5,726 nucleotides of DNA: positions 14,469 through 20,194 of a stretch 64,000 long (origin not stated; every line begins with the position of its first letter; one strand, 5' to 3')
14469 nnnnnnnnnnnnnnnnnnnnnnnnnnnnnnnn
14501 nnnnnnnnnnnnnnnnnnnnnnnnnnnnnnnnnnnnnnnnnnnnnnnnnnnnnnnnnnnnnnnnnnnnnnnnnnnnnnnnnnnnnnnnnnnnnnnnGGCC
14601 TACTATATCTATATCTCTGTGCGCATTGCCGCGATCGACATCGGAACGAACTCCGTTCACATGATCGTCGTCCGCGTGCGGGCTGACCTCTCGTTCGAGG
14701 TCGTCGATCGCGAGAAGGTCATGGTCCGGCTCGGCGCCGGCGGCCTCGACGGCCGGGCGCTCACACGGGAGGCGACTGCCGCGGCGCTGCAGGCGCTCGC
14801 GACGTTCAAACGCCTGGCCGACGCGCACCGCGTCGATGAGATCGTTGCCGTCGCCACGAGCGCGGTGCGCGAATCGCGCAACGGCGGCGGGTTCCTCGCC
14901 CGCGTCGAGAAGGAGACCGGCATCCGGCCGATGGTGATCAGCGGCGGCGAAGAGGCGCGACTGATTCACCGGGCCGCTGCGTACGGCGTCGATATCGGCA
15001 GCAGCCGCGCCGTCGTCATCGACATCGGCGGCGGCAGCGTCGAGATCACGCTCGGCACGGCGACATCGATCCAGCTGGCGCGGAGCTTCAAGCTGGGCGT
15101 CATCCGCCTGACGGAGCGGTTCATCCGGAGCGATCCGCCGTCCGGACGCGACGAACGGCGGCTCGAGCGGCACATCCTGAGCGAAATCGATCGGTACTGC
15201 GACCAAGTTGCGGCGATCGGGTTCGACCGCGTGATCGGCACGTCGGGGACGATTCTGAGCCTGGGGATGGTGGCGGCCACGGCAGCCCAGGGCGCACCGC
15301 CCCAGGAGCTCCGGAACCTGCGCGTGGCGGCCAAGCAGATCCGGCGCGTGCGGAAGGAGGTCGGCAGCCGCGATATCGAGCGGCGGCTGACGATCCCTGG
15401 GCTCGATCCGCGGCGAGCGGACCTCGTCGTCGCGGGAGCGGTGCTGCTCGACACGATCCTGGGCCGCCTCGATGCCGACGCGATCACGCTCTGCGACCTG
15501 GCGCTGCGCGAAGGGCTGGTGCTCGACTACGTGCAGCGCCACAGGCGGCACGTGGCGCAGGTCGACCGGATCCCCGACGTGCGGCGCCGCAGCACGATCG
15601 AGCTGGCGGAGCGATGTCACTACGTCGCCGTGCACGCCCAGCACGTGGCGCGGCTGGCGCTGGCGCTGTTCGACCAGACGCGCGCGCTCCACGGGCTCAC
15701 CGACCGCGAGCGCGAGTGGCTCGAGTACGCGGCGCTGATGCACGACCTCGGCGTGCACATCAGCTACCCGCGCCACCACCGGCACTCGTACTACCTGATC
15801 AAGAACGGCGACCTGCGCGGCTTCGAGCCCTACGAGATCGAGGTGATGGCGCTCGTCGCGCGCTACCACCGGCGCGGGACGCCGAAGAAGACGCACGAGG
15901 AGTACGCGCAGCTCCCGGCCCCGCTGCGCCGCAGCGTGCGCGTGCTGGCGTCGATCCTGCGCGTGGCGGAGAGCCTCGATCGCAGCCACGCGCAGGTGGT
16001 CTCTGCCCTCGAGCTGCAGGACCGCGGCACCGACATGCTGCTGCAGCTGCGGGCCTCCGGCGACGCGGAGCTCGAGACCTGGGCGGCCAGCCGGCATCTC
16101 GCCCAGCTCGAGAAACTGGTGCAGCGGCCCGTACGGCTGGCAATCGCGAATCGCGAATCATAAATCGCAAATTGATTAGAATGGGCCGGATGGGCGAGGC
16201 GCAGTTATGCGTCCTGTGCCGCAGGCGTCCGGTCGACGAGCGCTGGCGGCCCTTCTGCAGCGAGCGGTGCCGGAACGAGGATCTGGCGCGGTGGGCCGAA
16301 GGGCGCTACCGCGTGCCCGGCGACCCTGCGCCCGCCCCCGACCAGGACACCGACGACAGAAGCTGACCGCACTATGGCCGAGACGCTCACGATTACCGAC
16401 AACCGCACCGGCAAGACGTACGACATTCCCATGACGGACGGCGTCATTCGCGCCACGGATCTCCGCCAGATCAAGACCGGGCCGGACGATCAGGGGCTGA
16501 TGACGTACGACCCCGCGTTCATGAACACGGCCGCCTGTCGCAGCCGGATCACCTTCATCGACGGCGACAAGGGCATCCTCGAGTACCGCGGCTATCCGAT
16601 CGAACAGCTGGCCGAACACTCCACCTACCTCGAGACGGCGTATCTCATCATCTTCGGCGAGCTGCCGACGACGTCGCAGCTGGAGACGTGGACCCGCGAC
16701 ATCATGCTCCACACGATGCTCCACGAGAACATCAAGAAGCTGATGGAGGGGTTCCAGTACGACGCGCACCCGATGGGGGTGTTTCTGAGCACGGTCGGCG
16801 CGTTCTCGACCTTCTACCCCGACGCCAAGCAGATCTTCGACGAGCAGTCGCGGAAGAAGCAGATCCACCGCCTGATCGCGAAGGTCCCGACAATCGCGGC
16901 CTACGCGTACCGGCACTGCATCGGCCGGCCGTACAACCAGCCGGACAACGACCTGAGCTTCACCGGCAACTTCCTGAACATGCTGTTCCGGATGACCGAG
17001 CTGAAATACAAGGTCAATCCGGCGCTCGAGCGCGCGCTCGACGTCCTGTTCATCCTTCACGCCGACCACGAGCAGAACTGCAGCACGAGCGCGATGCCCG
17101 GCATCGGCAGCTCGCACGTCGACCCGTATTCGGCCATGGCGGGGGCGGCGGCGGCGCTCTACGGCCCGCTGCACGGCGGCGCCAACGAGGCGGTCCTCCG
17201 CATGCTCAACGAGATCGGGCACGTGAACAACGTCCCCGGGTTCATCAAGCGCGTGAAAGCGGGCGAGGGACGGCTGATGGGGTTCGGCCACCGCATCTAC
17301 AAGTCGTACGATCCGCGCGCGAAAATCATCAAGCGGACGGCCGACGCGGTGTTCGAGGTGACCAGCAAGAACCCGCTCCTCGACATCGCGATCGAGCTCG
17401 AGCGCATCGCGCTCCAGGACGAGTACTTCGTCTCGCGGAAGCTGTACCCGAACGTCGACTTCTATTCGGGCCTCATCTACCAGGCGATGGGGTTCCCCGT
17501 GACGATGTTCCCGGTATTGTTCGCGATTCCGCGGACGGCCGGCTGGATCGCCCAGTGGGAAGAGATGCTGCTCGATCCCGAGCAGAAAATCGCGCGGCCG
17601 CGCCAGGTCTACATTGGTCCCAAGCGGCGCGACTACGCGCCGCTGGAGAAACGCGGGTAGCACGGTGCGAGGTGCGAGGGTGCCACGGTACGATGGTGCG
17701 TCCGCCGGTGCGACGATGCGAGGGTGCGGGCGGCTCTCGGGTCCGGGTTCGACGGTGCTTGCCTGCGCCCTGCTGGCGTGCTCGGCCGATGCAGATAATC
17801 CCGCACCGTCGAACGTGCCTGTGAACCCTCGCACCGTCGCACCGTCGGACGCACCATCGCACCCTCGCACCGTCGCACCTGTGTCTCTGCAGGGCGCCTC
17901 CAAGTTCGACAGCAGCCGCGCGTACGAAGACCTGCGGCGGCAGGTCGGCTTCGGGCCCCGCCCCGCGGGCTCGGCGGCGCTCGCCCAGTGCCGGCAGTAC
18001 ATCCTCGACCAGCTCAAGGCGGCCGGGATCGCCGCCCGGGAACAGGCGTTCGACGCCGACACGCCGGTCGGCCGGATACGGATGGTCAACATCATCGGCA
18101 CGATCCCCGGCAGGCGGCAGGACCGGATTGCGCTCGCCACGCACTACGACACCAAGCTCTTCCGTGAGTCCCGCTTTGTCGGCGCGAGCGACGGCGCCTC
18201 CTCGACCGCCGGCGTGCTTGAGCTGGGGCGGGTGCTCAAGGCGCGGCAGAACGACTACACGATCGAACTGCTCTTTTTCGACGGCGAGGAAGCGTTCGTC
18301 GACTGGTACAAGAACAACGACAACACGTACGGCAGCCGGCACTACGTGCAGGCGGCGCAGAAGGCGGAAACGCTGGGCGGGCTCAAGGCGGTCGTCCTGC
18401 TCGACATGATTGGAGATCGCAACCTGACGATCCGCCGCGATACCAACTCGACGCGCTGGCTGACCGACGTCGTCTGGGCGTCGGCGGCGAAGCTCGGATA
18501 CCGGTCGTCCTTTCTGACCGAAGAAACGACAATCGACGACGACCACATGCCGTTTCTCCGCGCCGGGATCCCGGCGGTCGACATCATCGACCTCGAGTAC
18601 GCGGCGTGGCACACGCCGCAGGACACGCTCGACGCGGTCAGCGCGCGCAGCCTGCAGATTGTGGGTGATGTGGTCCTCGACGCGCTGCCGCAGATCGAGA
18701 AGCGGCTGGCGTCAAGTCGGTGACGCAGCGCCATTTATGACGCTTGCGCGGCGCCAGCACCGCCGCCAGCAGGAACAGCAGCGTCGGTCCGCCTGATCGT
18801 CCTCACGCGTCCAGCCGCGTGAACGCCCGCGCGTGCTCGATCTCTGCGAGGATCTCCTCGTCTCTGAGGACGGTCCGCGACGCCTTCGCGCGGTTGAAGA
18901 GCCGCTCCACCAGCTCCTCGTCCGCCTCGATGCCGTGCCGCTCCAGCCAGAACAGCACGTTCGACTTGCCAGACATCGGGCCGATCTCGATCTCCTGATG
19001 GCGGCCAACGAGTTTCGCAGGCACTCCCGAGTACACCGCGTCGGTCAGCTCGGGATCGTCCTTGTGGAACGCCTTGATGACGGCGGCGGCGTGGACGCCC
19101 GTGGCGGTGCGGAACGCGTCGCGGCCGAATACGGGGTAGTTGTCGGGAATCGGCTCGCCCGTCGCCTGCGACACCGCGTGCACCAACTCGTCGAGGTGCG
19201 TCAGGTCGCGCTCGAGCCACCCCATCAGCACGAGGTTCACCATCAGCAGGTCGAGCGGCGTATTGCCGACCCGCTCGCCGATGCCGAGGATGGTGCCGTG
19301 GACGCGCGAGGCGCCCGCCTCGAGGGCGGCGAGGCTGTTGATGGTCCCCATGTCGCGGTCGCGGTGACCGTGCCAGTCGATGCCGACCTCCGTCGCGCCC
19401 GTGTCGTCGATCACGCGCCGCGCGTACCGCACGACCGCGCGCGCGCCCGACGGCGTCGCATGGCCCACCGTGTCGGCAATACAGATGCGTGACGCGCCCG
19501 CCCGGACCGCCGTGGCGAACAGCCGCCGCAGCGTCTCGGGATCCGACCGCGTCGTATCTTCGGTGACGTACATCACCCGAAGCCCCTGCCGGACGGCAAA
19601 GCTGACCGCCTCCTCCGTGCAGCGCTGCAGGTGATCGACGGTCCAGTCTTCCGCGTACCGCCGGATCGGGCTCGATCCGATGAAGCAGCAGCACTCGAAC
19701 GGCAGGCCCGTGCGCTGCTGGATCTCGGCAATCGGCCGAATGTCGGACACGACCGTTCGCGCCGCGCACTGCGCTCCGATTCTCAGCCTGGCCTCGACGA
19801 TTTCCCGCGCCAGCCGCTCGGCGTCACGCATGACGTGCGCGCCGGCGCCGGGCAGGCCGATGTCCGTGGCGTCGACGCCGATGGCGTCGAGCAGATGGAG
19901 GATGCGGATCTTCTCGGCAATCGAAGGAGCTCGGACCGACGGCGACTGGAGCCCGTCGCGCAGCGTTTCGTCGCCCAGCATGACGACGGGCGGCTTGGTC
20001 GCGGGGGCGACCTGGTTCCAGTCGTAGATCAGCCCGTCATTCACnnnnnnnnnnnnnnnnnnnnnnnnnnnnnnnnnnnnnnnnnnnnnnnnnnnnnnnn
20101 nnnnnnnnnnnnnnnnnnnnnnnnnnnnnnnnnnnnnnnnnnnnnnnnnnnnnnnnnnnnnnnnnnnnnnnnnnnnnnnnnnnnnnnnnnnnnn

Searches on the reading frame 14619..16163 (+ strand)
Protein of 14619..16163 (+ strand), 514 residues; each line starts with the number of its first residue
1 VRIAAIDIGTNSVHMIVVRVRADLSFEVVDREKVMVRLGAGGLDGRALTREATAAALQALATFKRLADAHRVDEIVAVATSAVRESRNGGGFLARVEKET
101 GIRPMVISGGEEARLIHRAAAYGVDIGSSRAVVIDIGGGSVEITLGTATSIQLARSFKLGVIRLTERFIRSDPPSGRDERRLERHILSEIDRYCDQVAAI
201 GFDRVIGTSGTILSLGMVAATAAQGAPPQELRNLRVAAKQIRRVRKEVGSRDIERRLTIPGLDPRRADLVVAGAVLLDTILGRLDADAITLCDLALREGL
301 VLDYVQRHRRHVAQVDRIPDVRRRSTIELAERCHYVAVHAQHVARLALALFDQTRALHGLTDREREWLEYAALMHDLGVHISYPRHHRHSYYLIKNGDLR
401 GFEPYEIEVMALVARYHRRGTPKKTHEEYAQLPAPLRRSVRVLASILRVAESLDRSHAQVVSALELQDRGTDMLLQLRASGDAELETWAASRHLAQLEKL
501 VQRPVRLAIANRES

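Call 56: search_protein_families(library=pfam, proteins=[window:14619-16163:+], max_evalue=0.00001)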
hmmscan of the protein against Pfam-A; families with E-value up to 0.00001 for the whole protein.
window:14619-16163:+ (514 aa): 2 families
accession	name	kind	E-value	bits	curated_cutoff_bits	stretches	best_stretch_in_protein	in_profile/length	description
PF02541.22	Ppx-GppA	-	1.1e-58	199.4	27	1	17-308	2-285/285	Ppx/GppA phosphatase family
PF21447.3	Ppx-GppA_III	-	5.7e-29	101.6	27.3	1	321-467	1-146/177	Ppx/GppA phosphatase, domain III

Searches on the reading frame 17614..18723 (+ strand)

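Call 57: search_protein_families(library=pfam, proteins=[window:17614-18723:+], max_evalue=0.00001)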
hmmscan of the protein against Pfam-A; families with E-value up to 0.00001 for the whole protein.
window:17614-18723:+ (369 aa): 1 family
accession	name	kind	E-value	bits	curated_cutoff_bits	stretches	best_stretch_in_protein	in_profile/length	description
PF04389.22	Peptidase_M28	-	3.5e-36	125.2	21.3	1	159-356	1-191/193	Peptidase family M28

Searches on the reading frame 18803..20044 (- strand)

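Call 57: search_protein_families(library=pfam, proteins=[window:18803-20044:-], max_evalue=0.00001)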
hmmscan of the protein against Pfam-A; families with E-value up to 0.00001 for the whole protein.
window:18803-20044:- (413 aa): 1 family
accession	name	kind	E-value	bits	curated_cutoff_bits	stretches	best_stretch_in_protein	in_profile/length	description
PF00682.25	HMGL-like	-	6.3e-44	150.8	29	1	23-277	4-245/260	HMGL-like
